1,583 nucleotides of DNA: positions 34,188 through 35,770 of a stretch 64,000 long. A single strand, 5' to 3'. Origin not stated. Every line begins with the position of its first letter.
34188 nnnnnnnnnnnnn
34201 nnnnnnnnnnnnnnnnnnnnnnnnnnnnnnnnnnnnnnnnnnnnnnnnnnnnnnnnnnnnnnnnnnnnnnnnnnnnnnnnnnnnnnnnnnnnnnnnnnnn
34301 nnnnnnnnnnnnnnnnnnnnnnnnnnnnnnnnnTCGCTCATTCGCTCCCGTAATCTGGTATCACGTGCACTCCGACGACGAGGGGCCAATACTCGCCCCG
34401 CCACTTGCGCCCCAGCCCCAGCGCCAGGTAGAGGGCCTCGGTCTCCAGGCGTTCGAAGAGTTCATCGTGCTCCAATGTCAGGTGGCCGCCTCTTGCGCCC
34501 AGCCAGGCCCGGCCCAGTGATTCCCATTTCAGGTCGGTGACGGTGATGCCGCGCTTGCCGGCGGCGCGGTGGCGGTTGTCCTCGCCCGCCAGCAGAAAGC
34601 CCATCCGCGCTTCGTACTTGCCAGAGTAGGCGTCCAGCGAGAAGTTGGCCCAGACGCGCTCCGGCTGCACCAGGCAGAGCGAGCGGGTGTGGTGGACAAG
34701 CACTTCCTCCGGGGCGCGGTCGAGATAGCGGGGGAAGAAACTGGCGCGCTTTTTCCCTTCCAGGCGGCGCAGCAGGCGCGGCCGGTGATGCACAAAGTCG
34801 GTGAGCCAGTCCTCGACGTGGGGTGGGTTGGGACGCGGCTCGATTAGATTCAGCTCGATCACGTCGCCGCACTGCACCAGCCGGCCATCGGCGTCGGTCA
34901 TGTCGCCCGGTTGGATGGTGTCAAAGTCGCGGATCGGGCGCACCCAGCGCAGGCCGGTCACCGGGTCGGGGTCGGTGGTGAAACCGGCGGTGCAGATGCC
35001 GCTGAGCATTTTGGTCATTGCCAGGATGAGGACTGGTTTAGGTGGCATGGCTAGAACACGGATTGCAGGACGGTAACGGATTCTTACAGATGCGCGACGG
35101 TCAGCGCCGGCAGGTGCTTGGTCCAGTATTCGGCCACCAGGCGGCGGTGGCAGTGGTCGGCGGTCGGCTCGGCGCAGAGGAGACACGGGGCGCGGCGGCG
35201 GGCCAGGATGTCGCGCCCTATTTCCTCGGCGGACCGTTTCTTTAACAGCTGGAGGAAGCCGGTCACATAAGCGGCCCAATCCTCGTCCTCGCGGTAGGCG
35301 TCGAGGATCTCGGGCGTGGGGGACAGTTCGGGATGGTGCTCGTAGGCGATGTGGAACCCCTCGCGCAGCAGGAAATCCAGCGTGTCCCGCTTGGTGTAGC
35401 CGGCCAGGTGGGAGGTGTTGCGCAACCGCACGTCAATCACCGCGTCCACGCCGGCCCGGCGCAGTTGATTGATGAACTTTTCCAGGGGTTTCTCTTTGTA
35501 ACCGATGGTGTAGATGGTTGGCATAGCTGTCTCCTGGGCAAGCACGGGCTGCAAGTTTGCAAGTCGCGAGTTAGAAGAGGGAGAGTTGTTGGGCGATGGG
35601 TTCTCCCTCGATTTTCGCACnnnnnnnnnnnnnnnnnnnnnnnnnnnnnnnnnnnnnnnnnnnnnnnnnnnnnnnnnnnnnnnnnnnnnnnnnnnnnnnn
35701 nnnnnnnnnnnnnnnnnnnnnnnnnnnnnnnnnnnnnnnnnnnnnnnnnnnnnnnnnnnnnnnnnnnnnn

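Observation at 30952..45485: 14.5-kb co-directional DNA-processing super-operon mixing known repair enzymes with uncharacterised genes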

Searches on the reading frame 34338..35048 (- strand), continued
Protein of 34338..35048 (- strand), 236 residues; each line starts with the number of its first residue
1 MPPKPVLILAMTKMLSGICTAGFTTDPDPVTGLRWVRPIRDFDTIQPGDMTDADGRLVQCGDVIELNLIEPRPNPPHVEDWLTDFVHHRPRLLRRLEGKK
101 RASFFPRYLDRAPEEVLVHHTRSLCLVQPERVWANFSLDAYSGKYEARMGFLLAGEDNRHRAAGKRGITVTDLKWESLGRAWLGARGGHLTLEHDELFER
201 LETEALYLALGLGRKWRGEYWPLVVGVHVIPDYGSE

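Call 110: find_encoding_contigs(protein=P0365, flank=8000, max_places=2)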
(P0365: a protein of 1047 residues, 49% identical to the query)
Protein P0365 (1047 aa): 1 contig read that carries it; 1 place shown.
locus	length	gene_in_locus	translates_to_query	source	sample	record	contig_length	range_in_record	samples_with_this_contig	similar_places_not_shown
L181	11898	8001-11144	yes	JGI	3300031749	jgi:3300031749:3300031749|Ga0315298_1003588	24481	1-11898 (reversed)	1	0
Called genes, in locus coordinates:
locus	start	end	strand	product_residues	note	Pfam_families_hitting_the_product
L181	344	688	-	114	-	PF08821:CGGC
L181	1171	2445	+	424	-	PF01595:CNNM, PF00571:CBS, PF03471:CorC_HlyC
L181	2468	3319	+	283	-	PF01261:AP_endonuc_2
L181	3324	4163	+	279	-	PF13489:Methyltransf_23, PF00398:RrnaAD, PF13847:Methyltransf_31 (weak), PF08241:Methyltransf_11, PF08242:Methyltransf_12, PF13649:Methyltransf_25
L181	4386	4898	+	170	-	-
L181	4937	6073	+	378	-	PF13421:Band_7_1, PF01145:Band_7, PF17032:Zn_ribbon_15 (faint), PF12773:DZR, PF13240:Zn_Ribbon_1 (weak), PF13248:Zn_ribbon_3 (faint), PF13240:Zn_Ribbon_1 (weak)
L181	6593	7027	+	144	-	-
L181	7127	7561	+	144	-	PF04343:DUF488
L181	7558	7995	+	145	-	PF04343:DUF488, PF22751:DUF488-N3a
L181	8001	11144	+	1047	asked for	PF22557:DuOB, PF00270:DEAD, PF00271:Helicase_C, PF16124:RecQ_Zn_bind, PF00570:HRDC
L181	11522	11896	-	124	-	?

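Call 111: find_encoding_contigs(protein=P0503, flank=8000, max_places=2)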
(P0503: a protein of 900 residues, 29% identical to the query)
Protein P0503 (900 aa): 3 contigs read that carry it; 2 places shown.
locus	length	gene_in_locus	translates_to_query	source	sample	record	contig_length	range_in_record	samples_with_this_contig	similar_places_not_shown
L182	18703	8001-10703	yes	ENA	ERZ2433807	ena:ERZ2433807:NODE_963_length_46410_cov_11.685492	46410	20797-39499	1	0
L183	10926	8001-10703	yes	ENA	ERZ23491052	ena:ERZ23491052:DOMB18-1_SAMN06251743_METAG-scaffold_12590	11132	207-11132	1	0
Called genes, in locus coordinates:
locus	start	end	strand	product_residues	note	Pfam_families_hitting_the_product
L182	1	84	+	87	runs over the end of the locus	-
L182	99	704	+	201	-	-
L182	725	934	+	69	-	-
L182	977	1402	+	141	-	-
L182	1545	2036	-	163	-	PF13470:PIN_3 (weak), PF01850:PIN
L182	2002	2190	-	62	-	PF01954:AF2212-like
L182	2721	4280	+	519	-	PF01935:DUF87, PF00004:AAA (faint), PF05872:HerA_C (weak), PF12846:AAA_10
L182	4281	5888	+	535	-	-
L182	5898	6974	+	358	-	PF02086:MethyltransfD12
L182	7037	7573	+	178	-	PF04343:DUF488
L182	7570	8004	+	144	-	PF04343:DUF488, PF22751:DUF488-N3a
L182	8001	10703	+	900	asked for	PF22557:DuOB, PF00270:DEAD, PF04851:ResIII (faint), PF00271:Helicase_C, PF16124:RecQ_Zn_bind, PF09382:RQC, PF00570:HRDC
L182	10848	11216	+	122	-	-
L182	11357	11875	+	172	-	PF04019:DUF359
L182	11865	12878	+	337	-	PF00752:XPG_N, PF00867:XPG_I, PF01367:5_3_exonuc (weak)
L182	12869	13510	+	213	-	PF13241:NAD_binding_7, PF14824:Sirohm_synth_M (weak)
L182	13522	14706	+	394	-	PF00083:Sugar_tr, PF05977:MFS_3 (weak), PF12832:MFS_1_like, PF07690:MFS_1, PF05977:MFS_3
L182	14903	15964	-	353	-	PF02926:THUMP, PF01555:N6_N4_Mtase (faint), PF01170:UPF0020, PF08241:Methyltransf_11 (faint), PF13649:Methyltransf_25 (faint), PF13847:Methyltransf_31 (faint)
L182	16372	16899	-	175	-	PF00156:Pribosyltran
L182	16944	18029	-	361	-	-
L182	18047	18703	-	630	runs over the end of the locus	PF00330:Aconitase, PF00694:Aconitase_C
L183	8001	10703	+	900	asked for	PF22557:DuOB, PF00270:DEAD, PF04851:ResIII (faint), PF00271:Helicase_C, PF16124:RecQ_Zn_bind, PF09382:RQC, PF00570:HRDC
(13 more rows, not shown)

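Call 112: find_encoding_contigs(protein=P0474, flank=8000, max_places=1)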
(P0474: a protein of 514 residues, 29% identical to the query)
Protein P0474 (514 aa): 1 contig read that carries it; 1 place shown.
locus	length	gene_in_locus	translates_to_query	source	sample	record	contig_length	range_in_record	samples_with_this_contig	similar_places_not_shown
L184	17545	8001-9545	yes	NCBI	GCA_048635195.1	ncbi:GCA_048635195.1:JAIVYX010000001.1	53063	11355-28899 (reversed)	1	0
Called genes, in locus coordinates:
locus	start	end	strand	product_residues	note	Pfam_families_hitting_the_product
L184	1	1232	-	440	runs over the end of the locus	PF03952:Enolase_N, PF00113:Enolase_C, PF13378:MR_MLE_C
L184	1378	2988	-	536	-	PF00920:ILVD_EDD_N, PF24877:ILV_EDD_C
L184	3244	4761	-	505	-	PF05023:Phytochelatin, PF03412:Peptidase_C39 (faint), PF13529:Peptidase_C39_2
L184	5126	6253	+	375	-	PF03463:eRF1_1, PF18854:baeRF_family10, PF03464:eRF1_2, PF18859:acVLRF1, PF03465:eRF1_3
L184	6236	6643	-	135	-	-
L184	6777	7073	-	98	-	PF04242:DUF424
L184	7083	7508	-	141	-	PF01873:eIF-5_eIF-2B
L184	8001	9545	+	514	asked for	PF22557:DuOB, PF00570:HRDC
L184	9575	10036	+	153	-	PF04343:DUF488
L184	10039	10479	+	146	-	PF22751:DUF488-N3a, PF04343:DUF488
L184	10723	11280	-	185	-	-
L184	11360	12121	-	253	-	PF01336:tRNA_anti-codon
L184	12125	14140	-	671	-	PF14551:MCM_N (weak), PF17207:MCM_OB, PF00493:MCM, PF00004:AAA (faint), PF01078:Mg_chelatase (weak), PF17855:MCM_lid, PF21120: (weak)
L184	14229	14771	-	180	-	PF00352:TBP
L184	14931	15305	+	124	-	-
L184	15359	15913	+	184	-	PF00160:Pro_isomerase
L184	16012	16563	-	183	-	PF12844:HTH_19 (weak), PF13560:HTH_31 (weak), PF01381:HTH_3, PF00571:CBS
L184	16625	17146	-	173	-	PF01066:CDP-OH_P_transf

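Call 113: find_encoding_contigs(protein=P0376, flank=8000, max_places=3)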
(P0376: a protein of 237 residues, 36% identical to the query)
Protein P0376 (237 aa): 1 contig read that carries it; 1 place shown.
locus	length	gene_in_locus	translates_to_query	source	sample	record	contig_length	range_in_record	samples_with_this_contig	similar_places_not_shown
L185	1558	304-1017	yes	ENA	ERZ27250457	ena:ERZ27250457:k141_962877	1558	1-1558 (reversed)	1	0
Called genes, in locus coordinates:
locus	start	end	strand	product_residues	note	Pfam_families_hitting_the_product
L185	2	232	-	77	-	?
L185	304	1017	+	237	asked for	PF22557:DuOB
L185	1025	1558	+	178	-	?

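Call 114: search_protein_families(library=pfam, proteins=[L185:1025-1558:+, L182:4281-5888:+, L181:6593-7027:+, L181:7127-7561:+, L184:9575-10036:+], max_evalue=0.01)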
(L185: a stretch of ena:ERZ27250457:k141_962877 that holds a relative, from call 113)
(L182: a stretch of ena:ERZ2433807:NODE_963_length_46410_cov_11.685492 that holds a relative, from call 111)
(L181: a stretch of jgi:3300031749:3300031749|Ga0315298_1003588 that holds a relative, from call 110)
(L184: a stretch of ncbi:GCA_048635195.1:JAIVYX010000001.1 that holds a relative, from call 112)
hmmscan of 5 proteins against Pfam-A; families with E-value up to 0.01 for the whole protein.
L185:1025-1558:+ (178 aa): 4 families
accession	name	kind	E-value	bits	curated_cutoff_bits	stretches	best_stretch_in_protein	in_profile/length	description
PF00270.35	DEAD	-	9.3e-22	78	26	1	19-171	13-166/167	DEAD/DEAH box helicase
PF04851.21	ResIII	-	1.9e-08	34.8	22.5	1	22-143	25-146/164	Type III restriction enzyme, res subunit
PF22527.2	DEXQc_Suv3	-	3.7e-05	23.8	27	1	23-141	16-112/154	DEXQ-box helicase domain of Suv3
PF13191.12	AAA_16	-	4.4e-05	24.5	32.6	1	12-149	16-158/167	AAA ATPase domain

L182:4281-5888:+ (535 aa): 0 families

L181:6593-7027:+ (144 aa): 0 families

L181:7127-7561:+ (144 aa): 2 families
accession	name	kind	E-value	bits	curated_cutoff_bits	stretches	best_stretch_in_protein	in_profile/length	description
PF04343.18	DUF488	-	2.8e-22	80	22.2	1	2-114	3-117/121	Domain of unknown function DUF488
PF22751.1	DUF488-N3a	-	0.0011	19.7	27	1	84-120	79-115/118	Active DUF488-N3 subclade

L184:9575-10036:+ (153 aa): 1 family
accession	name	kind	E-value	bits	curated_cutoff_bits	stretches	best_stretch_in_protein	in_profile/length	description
PF04343.18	DUF488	-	3.1e-19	70.2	22.2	1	19-122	2-117/121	Domain of unknown function DUF488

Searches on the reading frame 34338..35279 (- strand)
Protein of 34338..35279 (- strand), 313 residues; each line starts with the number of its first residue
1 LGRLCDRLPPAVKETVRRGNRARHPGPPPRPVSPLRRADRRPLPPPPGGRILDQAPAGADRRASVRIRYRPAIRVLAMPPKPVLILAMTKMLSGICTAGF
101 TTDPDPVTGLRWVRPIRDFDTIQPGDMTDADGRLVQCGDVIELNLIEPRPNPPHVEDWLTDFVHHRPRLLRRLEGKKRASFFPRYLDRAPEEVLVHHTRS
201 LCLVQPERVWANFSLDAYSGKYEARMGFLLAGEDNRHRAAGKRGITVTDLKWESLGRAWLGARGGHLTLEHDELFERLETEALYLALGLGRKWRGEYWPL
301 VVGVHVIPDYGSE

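Call 5: search_protein_families(library=pfam, proteins=[window:34338-35279:-], max_evalue=0.01)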
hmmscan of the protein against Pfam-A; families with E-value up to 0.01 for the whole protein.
window:34338-35279:- (313 aa): 1 family
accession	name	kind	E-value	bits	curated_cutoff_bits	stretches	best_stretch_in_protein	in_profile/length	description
PF22557.2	DuOB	-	2.1e-16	61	27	1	81-304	1-210/210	Dual OB-containing domain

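Call 13: search_protein_families(library=padloc, proteins=[window:34338-35279:-], max_evalue=0.001)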
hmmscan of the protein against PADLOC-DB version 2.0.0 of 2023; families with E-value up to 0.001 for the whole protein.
window:34338-35279:- (313 aa): 1 family
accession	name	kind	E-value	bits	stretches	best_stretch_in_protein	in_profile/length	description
PDLC04653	PDC-M45A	-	1.5e-09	35.9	1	81-163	5-87/230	-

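Call 14: search_protein_families(library=ncbifam, proteins=[window:34338-35279:-], max_evalue=0.001)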
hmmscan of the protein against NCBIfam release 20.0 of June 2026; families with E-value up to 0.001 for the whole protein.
window:34338-35279:- (313 aa): 0 families

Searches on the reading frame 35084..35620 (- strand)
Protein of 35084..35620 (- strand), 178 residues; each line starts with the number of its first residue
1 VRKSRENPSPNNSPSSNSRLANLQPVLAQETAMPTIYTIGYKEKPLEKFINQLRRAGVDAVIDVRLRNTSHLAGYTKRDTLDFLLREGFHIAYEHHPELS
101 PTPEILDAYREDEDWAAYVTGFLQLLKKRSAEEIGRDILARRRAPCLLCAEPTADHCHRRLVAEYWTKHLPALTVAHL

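Call 5: search_protein_families(library=pfam, proteins=[window:35084-35620:-], max_evalue=0.01)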
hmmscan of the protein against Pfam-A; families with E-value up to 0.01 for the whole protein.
window:35084-35620:- (178 aa): 2 families
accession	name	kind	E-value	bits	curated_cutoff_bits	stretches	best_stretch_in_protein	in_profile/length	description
PF04343.18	DUF488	-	4e-20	73.1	22.2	1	46-165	2-120/121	Domain of unknown function DUF488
PF22751.1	DUF488-N3a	-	2.3e-10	41.2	27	1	95-165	38-113/118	Active DUF488-N3 subclade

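Call 13: search_protein_families(library=padloc, proteins=[window:35084-35620:-], max_evalue=0.001)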
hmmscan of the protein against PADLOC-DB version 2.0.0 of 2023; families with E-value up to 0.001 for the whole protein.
window:35084-35620:- (178 aa): 4 families
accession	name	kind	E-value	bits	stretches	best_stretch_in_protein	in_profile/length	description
PDLC04658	PDC-M45C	-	3.5e-44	148.1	1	35-177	2-143/145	-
PDLC04505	PDC-M19A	-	3.8e-18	64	1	29-169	144-284/294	-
PDLC04504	PDC-M19A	-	1.1e-10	39.3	1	34-167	89-222/234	-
PDLC04657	PDC-M45B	-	2.7e-09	34.9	1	35-163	5-130/204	-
